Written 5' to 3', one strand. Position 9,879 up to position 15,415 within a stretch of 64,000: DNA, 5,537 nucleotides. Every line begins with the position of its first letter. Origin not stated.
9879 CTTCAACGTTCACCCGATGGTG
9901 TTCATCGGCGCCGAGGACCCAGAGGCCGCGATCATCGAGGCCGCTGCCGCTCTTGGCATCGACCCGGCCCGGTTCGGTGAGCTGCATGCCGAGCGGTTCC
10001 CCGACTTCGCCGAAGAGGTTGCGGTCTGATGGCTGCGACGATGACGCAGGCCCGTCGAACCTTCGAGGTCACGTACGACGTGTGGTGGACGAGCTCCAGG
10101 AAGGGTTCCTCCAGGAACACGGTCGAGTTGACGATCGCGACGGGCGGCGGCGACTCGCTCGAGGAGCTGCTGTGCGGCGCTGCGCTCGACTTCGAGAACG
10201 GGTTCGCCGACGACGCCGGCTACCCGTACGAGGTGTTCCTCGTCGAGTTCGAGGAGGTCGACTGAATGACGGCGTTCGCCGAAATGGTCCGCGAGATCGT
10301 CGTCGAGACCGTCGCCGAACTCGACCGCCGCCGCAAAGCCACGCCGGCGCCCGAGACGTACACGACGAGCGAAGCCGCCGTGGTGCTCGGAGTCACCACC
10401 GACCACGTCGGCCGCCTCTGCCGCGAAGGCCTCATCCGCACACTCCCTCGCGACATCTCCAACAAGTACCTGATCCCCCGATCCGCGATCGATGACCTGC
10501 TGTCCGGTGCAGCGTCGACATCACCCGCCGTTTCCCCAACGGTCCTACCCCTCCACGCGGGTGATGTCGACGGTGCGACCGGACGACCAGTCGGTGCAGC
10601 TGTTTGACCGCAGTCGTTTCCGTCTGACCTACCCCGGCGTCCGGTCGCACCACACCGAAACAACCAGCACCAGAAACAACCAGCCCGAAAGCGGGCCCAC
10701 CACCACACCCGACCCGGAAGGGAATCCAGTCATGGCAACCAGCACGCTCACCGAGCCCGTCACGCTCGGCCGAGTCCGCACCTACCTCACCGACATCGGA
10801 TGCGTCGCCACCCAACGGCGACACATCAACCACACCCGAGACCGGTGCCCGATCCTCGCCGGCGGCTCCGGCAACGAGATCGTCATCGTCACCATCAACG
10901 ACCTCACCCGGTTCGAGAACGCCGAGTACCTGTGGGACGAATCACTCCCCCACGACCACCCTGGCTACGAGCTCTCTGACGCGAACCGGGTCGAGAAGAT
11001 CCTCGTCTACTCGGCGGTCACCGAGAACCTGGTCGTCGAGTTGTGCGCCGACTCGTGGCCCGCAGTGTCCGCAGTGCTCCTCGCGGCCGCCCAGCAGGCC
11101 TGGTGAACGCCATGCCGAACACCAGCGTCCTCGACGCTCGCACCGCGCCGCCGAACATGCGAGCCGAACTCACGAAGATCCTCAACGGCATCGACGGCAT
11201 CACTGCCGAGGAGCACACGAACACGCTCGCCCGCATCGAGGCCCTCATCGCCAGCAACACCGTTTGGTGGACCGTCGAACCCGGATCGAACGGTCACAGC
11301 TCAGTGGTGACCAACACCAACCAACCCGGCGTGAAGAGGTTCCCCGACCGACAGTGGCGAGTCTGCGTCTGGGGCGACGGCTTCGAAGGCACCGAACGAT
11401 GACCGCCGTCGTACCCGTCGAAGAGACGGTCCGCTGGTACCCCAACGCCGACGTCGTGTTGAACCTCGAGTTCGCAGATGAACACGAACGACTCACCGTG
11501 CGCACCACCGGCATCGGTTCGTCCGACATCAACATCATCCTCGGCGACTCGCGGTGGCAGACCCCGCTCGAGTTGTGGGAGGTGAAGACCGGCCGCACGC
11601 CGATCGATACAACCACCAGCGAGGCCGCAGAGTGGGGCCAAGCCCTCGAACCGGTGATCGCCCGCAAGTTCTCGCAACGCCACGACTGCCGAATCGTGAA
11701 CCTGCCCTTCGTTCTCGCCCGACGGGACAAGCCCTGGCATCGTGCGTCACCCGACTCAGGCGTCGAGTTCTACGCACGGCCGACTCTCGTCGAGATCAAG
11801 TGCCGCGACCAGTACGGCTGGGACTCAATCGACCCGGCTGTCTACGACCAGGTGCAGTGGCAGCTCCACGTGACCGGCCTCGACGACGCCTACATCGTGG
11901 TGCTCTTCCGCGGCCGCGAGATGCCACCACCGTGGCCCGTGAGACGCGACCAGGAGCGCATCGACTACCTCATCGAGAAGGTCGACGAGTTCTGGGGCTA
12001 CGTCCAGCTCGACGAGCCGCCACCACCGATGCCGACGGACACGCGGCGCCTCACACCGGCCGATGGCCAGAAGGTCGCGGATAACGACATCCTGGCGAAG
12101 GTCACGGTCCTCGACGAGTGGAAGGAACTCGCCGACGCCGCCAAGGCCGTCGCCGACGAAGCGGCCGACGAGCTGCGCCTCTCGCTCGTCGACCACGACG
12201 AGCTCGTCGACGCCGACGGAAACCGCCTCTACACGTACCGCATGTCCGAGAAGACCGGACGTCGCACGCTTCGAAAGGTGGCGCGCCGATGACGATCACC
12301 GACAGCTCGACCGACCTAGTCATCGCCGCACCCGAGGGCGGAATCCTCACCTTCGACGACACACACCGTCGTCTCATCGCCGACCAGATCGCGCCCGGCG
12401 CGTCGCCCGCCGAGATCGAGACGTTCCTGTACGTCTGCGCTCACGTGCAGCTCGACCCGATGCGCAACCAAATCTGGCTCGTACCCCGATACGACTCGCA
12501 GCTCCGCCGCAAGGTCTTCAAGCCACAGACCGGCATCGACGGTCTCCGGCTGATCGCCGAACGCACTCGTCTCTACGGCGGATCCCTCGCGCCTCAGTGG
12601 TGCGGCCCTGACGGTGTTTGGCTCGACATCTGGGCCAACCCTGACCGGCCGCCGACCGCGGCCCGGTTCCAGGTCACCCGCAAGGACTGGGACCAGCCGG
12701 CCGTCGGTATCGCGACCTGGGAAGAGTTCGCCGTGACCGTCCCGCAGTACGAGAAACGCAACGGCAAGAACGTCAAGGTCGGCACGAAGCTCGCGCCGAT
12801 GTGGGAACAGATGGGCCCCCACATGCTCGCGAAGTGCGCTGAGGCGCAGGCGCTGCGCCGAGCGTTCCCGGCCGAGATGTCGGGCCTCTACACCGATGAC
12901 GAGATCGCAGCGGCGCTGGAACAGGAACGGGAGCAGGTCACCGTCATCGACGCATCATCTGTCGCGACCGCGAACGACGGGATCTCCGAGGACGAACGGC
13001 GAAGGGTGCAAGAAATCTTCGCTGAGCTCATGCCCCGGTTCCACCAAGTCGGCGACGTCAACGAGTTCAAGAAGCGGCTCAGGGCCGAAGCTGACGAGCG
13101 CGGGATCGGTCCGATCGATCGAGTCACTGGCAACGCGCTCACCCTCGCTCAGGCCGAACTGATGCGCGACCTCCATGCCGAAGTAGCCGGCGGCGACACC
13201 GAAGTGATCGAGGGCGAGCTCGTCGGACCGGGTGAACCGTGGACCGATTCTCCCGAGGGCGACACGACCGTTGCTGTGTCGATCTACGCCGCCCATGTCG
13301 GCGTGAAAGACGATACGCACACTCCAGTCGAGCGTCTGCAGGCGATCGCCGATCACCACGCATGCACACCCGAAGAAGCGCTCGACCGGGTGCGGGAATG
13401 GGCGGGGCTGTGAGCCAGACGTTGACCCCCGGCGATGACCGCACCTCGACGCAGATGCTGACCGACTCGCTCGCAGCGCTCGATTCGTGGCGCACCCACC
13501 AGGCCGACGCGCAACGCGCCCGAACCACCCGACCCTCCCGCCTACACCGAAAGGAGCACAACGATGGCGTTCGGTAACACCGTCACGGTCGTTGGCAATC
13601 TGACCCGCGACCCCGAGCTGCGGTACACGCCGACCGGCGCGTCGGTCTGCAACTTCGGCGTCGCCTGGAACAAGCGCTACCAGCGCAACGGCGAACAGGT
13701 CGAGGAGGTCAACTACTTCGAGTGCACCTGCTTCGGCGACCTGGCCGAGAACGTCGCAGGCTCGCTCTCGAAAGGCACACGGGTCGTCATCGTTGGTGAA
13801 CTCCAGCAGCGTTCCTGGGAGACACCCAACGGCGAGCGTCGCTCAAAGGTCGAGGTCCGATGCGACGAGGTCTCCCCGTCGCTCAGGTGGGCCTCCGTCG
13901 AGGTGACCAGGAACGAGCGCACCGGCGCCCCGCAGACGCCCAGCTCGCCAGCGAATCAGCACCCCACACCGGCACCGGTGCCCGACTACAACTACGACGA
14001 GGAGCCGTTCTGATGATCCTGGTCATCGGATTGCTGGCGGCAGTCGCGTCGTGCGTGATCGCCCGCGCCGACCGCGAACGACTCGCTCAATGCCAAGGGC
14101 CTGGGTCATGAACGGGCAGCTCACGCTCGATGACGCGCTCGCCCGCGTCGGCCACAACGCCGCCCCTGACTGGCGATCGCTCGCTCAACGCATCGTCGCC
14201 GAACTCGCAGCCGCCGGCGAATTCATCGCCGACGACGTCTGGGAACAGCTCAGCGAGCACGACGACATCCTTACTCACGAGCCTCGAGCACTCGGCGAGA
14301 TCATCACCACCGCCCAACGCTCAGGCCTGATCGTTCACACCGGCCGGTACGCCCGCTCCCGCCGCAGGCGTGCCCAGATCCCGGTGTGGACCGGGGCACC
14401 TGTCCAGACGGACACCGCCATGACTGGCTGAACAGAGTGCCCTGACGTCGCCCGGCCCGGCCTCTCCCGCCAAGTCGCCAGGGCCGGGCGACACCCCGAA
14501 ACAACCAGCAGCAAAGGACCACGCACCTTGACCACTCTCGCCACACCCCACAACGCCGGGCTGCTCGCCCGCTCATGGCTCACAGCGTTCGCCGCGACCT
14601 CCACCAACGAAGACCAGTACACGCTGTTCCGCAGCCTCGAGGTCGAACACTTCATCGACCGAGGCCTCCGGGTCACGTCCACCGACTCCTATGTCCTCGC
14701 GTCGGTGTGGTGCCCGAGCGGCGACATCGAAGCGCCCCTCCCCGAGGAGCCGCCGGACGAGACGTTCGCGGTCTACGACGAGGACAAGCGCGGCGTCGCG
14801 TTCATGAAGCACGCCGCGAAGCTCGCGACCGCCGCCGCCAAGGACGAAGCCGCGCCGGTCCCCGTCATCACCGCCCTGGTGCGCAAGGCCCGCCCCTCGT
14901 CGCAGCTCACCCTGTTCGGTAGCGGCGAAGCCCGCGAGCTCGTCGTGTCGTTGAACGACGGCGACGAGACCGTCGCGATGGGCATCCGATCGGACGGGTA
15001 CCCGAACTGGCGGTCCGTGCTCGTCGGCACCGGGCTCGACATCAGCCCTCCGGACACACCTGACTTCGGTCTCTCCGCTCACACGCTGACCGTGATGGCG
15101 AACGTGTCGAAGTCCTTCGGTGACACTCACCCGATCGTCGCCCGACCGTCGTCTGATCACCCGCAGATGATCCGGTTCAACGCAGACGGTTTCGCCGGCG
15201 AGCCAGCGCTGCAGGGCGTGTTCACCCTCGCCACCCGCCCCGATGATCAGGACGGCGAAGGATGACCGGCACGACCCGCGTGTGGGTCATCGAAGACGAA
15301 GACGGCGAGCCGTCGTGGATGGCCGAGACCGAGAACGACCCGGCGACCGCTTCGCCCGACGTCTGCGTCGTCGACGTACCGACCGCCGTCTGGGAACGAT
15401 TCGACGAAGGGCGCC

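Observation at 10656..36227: A unidirectional 13-nt motif, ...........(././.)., occurs seven times in prophage intergenic gaps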

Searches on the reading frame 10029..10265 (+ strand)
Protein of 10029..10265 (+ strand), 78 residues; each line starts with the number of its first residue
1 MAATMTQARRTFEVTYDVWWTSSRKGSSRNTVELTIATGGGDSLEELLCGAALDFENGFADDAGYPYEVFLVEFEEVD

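Call 83: search_protein_families(library=phrogs, max_evalue=0.5, proteins=[window:10029-10265:+])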
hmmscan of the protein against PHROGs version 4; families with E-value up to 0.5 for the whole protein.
window:10029-10265:+ (78 aa): 1 family
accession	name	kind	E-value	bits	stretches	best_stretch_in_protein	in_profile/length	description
phrog_30512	-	unknown function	0.37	11.8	0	62-76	9-23/55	-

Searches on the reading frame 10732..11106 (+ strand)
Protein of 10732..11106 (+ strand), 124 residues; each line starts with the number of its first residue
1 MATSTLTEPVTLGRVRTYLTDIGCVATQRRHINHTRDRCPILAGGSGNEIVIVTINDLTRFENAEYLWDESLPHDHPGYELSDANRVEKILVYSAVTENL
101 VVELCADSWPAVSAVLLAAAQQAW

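Call 83: search_protein_families(library=phrogs, max_evalue=0.5, proteins=[window:10732-11106:+])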
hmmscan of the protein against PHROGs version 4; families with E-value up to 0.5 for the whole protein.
window:10732-11106:+ (124 aa): 1 family
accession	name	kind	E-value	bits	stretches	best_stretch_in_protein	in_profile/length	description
phrog_17874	-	unknown function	0.02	16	1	59-96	5-42/68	-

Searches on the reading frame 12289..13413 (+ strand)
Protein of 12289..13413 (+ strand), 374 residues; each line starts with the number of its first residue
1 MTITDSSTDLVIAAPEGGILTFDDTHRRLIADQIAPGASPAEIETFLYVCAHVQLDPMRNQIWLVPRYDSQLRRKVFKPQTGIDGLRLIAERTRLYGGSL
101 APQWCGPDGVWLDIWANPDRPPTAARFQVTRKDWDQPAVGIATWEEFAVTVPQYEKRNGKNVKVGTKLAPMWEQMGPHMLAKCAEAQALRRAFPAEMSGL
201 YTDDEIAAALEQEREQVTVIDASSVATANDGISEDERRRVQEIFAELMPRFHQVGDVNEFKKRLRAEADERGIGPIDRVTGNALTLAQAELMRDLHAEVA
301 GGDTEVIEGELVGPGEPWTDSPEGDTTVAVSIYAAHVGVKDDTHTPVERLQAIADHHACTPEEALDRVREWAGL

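Call 16: find_related_loci(query=window:12289-13413:+, collection=viral_contigs, flank=10000)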
Query window:12289-13413:+ (374 aa) in viral_contigs; peptide patterns used: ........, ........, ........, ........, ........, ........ (x = any residue, [..] = any of these).
39 stretches matched a pattern; 39 encode a relative of the query (tblastn E <= 1e-3); 39 distinct loci.
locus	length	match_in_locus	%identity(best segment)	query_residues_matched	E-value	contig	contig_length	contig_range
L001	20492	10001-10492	45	38-214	4e-45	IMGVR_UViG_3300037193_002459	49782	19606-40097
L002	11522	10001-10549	45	7-207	1e-44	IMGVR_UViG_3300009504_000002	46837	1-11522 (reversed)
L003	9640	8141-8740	42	8-229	5e-44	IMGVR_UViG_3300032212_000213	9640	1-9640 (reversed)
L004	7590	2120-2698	45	22-228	3e-44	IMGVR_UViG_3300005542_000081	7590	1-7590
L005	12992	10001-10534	44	19-209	7e-44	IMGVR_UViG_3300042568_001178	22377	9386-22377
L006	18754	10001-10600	41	29-235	3e-41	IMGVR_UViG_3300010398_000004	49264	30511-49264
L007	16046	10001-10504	45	29-209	2e-41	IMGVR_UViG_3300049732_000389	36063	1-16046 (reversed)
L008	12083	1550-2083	43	19-209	1e-40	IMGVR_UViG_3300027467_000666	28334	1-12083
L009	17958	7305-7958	38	41-260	4e-40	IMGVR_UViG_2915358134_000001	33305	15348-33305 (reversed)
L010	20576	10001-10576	40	3-209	1e-39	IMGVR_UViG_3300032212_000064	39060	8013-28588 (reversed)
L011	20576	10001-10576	43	7-209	1e-39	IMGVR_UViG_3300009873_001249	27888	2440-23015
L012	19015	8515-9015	44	29-206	4e-39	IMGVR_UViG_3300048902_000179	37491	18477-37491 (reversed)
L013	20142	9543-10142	39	29-249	4e-38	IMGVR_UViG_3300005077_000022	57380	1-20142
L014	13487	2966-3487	39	20-206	5e-38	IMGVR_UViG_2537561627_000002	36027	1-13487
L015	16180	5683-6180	42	29-211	5e-38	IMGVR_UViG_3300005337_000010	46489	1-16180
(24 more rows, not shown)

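Call 43: find_homologous_proteins(query=window:12289-13413:+, max_evalue=1e-40)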
Query window:12289-13413:+ (374 aa): 38 proteins with E <= 1e-40 among 8000 candidates.
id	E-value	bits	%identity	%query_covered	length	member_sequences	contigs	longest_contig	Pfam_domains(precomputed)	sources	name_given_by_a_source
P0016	4.0e-252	854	100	100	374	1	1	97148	PF03837.20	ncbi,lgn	ncbi:MAG: phage recombination protein Bet [Actinomycetota bacterium]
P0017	1.5e-146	506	63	98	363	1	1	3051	PF03837.20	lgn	-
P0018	5.1e-91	324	48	97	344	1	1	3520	PF03837.20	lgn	-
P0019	2.1e-86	308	45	96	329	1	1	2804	PF03837.20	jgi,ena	-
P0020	2.9e-77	278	50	76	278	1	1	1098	PF03837.20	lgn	-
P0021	3.1e-58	216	50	52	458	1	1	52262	PF03837.20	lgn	-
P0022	2.9e-55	206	52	53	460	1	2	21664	PF03837.20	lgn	-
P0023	4.2e-49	186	50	51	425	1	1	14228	PF03837.20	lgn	-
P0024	3.2e-45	173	43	53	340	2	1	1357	PF03837.20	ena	-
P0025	5.1e-45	172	40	69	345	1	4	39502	PF03837.20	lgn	-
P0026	1.9e-44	170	38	77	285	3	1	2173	PF03837.20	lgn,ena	-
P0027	2.2e-44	170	48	53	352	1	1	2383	PF03837.20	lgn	-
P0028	1.2e-43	168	41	69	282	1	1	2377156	PF03837.20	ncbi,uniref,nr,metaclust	ncbi:phage recombination protein Bet [Kallotenue papyrolyticum]|uniref:phage recombination protein B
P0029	1.6e-43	167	47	53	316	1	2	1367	PF03837.20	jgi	-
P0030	2.0e-43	167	45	51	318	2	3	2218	PF03837.20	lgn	-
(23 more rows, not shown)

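Call 46: find_encoding_contigs(protein=P0021, flank=10000, max_places=3)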
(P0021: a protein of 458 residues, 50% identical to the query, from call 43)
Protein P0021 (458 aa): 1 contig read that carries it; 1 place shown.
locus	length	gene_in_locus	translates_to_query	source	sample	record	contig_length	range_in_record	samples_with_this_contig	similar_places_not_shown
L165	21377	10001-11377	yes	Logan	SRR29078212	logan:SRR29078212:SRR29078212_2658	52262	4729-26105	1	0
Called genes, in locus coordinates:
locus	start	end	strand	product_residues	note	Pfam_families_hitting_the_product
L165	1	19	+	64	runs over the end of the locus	-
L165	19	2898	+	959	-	PF10145:PhageMin_Tail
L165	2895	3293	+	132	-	-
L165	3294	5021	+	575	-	-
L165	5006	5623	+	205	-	-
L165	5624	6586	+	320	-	-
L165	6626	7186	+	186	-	PF00877:NLPC_P60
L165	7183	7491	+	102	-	-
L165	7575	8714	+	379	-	-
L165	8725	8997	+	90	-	-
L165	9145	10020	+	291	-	-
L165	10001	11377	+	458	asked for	PF03837:RecT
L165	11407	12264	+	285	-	PF13730:HTH_36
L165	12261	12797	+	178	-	-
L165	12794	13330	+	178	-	PF05869:Dam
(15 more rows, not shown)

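Call 47: find_encoding_contigs(protein=P0017, flank=10000, max_places=3)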
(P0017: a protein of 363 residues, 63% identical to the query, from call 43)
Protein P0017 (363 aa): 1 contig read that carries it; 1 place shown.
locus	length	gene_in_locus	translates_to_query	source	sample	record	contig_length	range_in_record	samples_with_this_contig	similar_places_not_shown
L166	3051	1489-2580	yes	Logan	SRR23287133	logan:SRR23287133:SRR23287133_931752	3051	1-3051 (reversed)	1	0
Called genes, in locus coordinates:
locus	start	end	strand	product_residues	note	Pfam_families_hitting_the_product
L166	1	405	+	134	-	?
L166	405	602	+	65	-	-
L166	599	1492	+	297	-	PF09588:YqaJ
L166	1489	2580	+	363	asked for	PF03837:RecT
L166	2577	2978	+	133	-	-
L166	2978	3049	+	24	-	?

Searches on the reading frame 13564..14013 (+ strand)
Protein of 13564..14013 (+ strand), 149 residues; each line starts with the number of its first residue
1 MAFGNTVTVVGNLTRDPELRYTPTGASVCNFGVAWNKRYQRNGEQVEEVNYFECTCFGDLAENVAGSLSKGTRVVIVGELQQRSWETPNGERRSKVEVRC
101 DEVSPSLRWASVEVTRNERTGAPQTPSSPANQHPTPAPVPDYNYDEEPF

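Call 19: find_encoding_contigs(protein=window:13564-14013:+, flank=10000, max_places=10)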
Protein window:13564-14013:+ (149 aa): 1 contig read that carries it; 1 place shown.
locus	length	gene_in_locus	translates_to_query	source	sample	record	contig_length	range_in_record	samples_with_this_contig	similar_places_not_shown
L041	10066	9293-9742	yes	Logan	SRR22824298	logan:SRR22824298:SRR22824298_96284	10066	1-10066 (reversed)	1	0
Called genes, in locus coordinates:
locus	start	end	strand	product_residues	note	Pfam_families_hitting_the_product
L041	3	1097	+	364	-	?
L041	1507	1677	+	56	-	-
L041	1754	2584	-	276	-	-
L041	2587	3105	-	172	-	-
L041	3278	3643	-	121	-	PF15595:Imm51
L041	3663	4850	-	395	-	PF07553:Lipoprotein_Ltp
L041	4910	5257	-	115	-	PF13560:HTH_31 (faint)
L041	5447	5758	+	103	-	PF13560:HTH_31, PF01381:HTH_3 (weak)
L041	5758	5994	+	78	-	-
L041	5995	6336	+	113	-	PF12728:HTH_17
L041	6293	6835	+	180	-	-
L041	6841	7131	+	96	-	-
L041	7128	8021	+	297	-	PF09588:YqaJ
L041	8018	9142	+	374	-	PF03837:RecT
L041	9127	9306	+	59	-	-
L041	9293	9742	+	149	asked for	PF00436:SSB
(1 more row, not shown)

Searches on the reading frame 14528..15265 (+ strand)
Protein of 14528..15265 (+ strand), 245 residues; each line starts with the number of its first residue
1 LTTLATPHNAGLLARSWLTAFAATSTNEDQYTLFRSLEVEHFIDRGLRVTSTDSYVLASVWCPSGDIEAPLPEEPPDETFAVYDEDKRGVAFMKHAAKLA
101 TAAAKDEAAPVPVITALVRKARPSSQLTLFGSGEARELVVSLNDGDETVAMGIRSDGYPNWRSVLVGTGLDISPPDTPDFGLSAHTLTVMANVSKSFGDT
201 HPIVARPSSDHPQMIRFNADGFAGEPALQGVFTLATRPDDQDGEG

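Call 83: search_protein_families(library=phrogs, max_evalue=0.5, proteins=[window:14528-15265:+])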
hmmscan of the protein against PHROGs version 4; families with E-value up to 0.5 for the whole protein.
window:14528-15265:+ (245 aa): 0 families

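Call 98: search_solved_structures(query=window:14528-15265:+, max_evalue=1)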
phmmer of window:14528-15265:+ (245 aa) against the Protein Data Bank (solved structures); distinct sequences matched with E-value up to 1: 21.
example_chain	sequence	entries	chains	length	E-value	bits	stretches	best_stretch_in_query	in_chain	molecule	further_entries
9wvv_O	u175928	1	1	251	0.14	14.9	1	118-202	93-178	Outer surface protein A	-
3eex_A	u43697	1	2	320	0.16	14.8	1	48-196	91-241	Outer Surface Protein A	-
6idc_A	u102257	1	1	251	0.29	13.9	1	118-199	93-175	Outer surface protein A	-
8tvj_E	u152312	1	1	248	0.33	13.7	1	117-196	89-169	Outer surface protein A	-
6iei_A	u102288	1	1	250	0.33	13.7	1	118-197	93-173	Outer surface protein A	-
8tvd_E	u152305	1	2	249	0.34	13.7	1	117-196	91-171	Outer surface protein A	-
7jwg_C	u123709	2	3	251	0.34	13.7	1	117-196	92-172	Outer surface protein A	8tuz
7t25_E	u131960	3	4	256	0.36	13.6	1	117-196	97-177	Outer surface protein A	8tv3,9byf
6iys_O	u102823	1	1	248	0.36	13.6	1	118-197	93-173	Outer surface protein A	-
2g8c_O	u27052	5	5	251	0.4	13.4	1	118-197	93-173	outer surface protein A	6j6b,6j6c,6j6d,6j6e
2af5_A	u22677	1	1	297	0.4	13.4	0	119-196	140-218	Engineered Outer Surface Protein A (OspA) with the inserted two beta-hairpins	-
1fj1_E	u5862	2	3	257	0.41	13.4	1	117-196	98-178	OUTER SURFACE PROTEIN A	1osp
6ais_O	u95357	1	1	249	0.42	13.4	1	118-197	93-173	Outer surface protein A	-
2fkg_A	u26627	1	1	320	0.42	13.4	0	119-196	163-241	Outer Surface Protein A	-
6ics_O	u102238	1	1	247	0.48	13.2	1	118-197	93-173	Outer surface protein A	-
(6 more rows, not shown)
